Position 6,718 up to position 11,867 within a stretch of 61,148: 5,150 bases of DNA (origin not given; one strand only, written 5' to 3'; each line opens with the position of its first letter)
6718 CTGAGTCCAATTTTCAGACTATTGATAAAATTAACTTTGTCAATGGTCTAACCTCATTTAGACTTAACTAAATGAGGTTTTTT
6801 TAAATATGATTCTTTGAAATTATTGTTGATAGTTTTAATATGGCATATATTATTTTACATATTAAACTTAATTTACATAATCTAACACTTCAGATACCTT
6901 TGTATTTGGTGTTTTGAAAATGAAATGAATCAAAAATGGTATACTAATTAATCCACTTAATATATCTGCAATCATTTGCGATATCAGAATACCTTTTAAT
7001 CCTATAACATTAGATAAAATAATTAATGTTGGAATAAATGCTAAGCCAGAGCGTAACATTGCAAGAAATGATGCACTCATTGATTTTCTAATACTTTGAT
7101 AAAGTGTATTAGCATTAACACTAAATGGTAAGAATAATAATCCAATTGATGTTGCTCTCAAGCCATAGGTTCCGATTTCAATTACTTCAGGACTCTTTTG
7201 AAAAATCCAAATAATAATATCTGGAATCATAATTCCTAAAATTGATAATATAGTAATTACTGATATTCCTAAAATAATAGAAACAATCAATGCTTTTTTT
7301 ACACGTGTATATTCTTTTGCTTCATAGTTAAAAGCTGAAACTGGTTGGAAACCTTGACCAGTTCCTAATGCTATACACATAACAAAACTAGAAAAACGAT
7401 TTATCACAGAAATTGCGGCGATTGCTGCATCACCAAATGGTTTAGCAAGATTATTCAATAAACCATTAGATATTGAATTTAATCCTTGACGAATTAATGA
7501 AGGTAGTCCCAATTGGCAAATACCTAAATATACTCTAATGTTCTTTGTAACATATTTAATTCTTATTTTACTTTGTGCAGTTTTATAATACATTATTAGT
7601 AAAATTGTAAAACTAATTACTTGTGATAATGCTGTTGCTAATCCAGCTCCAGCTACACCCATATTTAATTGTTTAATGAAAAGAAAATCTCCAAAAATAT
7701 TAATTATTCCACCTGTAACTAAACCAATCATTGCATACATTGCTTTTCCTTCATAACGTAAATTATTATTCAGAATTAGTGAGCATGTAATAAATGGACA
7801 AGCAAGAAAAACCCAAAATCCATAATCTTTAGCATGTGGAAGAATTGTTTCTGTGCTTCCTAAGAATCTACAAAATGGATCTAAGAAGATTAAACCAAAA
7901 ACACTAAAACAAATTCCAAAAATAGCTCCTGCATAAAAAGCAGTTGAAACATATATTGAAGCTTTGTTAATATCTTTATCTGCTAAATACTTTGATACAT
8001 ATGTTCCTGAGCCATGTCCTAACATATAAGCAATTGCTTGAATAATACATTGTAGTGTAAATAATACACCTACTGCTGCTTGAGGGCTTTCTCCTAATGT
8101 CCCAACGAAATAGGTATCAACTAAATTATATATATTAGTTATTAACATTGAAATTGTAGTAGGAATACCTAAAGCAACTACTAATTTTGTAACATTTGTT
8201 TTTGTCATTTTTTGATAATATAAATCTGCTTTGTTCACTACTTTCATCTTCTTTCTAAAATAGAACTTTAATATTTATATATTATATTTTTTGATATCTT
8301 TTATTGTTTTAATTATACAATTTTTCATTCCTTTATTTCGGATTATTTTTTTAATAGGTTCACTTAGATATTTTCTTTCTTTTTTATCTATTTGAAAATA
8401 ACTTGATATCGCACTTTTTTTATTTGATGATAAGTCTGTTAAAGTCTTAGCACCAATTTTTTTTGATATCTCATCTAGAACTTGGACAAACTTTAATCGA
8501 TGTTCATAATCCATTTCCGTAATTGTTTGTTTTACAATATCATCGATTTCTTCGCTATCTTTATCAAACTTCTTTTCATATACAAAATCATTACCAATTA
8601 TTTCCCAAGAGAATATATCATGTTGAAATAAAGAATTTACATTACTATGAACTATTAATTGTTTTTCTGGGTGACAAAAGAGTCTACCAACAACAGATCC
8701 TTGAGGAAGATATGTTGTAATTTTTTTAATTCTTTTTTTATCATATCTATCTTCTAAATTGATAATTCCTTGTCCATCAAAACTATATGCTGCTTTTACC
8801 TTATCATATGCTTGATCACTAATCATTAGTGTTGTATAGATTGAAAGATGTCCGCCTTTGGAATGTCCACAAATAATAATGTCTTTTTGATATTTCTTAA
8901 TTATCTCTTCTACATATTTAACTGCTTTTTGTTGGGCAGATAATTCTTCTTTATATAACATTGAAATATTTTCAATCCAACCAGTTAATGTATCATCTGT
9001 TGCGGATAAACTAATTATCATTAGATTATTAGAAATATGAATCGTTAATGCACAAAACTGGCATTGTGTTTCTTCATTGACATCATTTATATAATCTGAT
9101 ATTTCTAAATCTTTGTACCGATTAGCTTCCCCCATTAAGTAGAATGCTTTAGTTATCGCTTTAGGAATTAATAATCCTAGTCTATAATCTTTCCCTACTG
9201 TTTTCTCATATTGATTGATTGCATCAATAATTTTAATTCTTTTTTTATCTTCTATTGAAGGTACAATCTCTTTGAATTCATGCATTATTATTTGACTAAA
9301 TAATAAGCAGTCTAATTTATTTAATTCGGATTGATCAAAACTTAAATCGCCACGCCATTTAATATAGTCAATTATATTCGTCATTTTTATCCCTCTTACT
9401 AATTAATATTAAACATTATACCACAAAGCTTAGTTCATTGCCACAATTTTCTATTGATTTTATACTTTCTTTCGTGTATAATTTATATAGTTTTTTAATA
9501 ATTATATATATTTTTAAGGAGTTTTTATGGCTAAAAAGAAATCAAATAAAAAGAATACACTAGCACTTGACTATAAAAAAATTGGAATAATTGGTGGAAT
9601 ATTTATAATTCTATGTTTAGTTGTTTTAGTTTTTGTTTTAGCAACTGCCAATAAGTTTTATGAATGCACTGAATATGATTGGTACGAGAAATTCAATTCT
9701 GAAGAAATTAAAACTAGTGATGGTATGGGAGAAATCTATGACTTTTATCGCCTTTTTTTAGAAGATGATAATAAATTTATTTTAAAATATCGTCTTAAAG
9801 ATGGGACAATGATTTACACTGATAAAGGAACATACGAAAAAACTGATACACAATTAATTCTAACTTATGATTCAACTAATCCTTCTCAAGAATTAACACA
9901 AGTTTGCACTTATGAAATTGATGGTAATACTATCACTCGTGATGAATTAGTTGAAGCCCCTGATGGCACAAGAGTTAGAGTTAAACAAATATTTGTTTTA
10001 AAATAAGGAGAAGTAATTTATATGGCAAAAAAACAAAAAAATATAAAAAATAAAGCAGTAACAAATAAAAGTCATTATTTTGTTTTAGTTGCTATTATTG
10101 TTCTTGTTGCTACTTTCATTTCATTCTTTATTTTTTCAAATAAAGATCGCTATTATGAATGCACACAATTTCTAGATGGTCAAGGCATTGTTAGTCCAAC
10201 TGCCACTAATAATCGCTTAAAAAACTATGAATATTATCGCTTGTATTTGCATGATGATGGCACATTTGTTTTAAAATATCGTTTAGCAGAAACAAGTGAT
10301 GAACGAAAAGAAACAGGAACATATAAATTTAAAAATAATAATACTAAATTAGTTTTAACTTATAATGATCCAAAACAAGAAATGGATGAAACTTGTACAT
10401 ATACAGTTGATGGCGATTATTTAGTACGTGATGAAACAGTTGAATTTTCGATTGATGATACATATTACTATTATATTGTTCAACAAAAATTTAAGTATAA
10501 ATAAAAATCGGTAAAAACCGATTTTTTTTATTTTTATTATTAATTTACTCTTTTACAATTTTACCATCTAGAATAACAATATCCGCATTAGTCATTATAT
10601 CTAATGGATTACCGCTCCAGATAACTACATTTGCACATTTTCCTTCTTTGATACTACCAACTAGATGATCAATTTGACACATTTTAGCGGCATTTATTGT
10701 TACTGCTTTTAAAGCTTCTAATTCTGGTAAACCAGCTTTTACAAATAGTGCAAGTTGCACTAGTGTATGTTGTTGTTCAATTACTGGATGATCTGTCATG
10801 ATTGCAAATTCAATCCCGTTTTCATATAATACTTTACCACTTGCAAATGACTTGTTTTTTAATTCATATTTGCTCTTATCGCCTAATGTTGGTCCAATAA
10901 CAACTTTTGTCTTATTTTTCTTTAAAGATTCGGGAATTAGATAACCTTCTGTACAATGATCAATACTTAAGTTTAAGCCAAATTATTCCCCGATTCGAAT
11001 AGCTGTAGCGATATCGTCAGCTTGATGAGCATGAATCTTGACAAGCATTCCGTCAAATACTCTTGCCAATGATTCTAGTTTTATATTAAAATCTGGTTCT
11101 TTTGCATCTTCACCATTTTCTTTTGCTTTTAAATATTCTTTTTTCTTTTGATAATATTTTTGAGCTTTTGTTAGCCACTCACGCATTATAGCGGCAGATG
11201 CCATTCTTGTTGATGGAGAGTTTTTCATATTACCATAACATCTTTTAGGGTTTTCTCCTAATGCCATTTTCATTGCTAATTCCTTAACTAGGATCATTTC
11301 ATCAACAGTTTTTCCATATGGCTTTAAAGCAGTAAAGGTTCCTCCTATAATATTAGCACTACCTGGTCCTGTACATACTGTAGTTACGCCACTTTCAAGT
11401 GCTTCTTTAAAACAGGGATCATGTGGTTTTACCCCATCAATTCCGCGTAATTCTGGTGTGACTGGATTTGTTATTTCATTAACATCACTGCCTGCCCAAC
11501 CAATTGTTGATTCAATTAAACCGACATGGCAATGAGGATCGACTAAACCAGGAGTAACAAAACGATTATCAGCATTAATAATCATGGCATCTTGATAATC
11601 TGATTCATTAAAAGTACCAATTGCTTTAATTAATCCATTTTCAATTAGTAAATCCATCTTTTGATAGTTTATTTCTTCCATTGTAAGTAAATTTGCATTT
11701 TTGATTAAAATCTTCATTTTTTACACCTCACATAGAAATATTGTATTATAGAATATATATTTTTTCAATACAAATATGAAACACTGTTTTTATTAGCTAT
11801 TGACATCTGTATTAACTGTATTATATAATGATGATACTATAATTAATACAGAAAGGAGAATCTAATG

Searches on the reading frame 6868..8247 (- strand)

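Call 30: search_protein_families(library=pfam, proteins=[window:6868-8247:-], max_evalue=0.00001)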
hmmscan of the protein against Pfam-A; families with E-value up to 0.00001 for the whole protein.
window:6868-8247:- (459 aa): 1 family
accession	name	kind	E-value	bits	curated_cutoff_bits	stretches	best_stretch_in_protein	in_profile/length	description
PF01554.23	MatE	-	1.2e-41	142.5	24.9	2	29-188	1-160/161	MatE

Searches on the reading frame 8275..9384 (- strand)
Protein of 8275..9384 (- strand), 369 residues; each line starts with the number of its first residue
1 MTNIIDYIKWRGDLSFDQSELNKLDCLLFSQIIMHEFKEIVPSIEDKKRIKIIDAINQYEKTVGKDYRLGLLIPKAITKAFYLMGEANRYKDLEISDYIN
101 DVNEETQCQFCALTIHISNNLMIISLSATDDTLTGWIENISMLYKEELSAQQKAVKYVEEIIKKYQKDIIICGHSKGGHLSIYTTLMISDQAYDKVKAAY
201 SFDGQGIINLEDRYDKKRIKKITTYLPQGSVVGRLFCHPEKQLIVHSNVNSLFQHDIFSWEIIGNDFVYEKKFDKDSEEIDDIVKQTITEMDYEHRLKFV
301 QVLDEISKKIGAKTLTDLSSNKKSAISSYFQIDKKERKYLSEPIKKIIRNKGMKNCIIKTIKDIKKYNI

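Call 30: search_protein_families(library=pfam, proteins=[window:8275-9384:-], max_evalue=0.00001)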
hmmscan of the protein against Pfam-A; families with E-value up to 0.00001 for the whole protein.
window:8275-9384:- (369 aa): 1 family
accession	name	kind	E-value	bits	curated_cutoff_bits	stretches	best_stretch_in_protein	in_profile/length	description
PF11187.14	Mbeg1-like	-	2.3e-60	204.2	21.1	1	84-303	1-222/224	Mbeg1-like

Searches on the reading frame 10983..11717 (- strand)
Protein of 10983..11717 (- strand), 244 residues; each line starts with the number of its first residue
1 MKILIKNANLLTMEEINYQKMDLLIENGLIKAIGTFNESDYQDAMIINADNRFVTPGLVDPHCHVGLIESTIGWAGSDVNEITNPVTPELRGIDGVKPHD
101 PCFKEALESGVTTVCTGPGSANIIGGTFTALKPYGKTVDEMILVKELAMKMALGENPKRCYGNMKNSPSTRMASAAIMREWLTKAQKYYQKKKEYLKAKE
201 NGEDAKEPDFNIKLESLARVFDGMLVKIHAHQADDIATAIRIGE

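Call 30: search_protein_families(library=pfam, proteins=[window:10983-11717:-], max_evalue=0.00001)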
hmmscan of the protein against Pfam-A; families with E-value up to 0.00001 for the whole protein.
window:10983-11717:- (244 aa): 0 families

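Call 63: search_protein_families(library=ncbifam, proteins=[window:10983-11717:-], max_evalue=0.001)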
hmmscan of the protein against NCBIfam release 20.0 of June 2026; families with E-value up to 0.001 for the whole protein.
window:10983-11717:- (244 aa): 36 families (the best 25 are shown)
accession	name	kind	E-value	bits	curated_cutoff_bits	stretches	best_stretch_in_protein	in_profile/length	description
NF006056.0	PRK08204.1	subfamily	5.7e-12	45.1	391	1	2-115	4-121/449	hypothetical protein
NF006837.0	PRK09357.1-2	equivalog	9.6e-10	37.6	575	1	1-65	1-63/428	dihydroorotase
NF004701.0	PRK06038.1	equivalog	1.2e-09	37.4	609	1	2-67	5-68/432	N-ethylammeline chlorohydrolase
NF006845.0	PRK09357.2-6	equivalog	2.6e-09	36.3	728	1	1-65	1-64/428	dihydroorotase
NF005540.0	PRK07203.1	equivalog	4.1e-09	35.6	444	1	3-65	2-68/444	putative aminohydrolase SsnA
NF004995.0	PRK06380.1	subfamily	8.8e-09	34.8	567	1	1-70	1-68/418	metal-dependent hydrolase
NF006689.0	PRK09237.1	equivalog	4.3e-08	32.1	371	1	2-65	4-66/383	amidohydrolase/deacetylase family metallohydrolase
NF006839.0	PRK09357.1-4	equivalog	6.5e-08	31.6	576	1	3-65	2-62/422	dihydroorotase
NF006843.0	PRK09357.2-4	equivalog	1.4e-07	30.7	786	1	1-65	1-62/431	dihydroorotase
NF009060.0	PRK12394.1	equivalog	1.7e-07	30.4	442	1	2-87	4-86/381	metallo-dependent hydrolase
TIGR03314.1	Se_ssnA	subfamily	3.5e-07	29.4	455.5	1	3-65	1-67/441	putative selenium metabolism protein SsnA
NF011989.0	PRK15446.2-5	equivalog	4.9e-07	28.8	565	1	2-64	3-62/385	alpha-D-ribose 1-methylphosphonate 5-triphosphate diphosphatase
NF006844.0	PRK09357.2-5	equivalog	8.5e-07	28.3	701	1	2-65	3-64/422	dihydroorotase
TIGR02033.1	D-hydantoinase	equivalog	1.6e-06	27.3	393.25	1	4-69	2-64/454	dihydropyrimidinase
NF005557.0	PRK07228.1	equivalog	1.7e-06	27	522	1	1-65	1-65/445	5'-deoxyadenosine deaminase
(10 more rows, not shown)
